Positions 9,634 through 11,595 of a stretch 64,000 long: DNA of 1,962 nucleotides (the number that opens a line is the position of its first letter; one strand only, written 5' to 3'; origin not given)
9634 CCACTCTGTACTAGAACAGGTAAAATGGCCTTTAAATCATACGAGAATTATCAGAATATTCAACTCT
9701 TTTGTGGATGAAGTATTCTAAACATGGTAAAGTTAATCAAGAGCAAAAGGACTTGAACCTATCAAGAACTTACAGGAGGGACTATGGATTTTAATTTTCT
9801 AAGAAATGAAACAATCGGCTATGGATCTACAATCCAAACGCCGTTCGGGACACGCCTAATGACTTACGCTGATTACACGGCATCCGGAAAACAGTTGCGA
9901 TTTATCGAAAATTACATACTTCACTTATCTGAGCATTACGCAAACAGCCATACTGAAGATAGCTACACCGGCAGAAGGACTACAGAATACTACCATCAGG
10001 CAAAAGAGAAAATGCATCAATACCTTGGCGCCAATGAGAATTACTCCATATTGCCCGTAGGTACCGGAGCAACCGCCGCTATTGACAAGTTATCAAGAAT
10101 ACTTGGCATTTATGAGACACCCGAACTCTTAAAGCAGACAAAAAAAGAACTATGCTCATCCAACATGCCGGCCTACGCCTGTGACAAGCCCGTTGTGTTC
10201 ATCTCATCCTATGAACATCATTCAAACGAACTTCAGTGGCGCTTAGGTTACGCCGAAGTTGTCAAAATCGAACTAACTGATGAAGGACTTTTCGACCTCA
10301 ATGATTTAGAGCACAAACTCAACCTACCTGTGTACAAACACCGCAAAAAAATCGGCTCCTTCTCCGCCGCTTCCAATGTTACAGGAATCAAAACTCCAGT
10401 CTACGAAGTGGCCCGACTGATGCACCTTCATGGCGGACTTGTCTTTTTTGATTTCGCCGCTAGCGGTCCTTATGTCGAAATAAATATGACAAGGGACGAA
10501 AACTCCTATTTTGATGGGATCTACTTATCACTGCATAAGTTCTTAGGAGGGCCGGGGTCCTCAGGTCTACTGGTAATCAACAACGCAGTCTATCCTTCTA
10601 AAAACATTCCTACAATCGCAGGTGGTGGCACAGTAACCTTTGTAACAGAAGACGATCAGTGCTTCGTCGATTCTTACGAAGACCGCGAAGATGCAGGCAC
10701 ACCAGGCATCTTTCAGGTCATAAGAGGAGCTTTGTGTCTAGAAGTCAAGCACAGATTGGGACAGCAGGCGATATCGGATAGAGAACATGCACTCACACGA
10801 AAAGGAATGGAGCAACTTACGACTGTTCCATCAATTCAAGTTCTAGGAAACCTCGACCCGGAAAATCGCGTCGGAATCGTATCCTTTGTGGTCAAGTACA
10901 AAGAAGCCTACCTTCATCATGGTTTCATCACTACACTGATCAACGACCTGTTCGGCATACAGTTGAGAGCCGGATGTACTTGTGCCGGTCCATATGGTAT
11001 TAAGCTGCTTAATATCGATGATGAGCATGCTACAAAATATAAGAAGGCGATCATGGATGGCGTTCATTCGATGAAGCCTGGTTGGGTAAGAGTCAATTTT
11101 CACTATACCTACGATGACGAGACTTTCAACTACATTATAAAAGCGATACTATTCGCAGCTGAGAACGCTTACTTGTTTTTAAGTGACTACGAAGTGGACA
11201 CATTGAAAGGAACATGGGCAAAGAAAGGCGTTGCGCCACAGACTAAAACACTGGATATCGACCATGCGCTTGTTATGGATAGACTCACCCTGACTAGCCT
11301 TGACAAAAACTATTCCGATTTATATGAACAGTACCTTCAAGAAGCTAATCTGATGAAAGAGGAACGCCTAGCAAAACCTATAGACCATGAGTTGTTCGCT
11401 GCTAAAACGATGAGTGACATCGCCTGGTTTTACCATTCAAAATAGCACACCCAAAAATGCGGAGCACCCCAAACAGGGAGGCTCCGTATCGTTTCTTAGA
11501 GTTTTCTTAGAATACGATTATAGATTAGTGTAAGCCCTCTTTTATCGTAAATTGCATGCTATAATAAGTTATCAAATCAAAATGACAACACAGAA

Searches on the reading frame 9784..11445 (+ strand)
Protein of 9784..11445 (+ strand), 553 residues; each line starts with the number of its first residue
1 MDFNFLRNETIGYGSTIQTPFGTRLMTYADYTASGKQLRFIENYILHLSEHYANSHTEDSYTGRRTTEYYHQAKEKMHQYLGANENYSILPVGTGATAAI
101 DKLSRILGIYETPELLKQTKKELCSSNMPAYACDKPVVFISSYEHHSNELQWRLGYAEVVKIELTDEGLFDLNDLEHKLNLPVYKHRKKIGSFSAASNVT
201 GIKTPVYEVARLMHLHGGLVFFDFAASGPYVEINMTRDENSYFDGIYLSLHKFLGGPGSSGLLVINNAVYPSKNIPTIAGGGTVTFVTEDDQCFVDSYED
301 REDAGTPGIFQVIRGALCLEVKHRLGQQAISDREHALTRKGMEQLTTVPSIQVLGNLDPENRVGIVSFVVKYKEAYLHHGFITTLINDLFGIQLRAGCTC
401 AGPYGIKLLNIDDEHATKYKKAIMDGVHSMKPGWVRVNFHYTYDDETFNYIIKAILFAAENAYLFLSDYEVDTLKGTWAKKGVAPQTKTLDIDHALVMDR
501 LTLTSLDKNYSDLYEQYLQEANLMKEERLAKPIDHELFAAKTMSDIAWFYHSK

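Call 70: search_protein_families(library=pfam, proteins=[window:9784-11445:+], max_evalue=0.00001)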
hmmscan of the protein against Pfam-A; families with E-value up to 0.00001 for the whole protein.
window:9784-11445:+ (553 aa): 1 family
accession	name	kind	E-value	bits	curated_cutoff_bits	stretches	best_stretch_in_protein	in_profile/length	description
PF00266.25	Aminotran_5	-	2.4e-37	129.2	21.5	1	137-404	90-345/371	Aminotransferase class-V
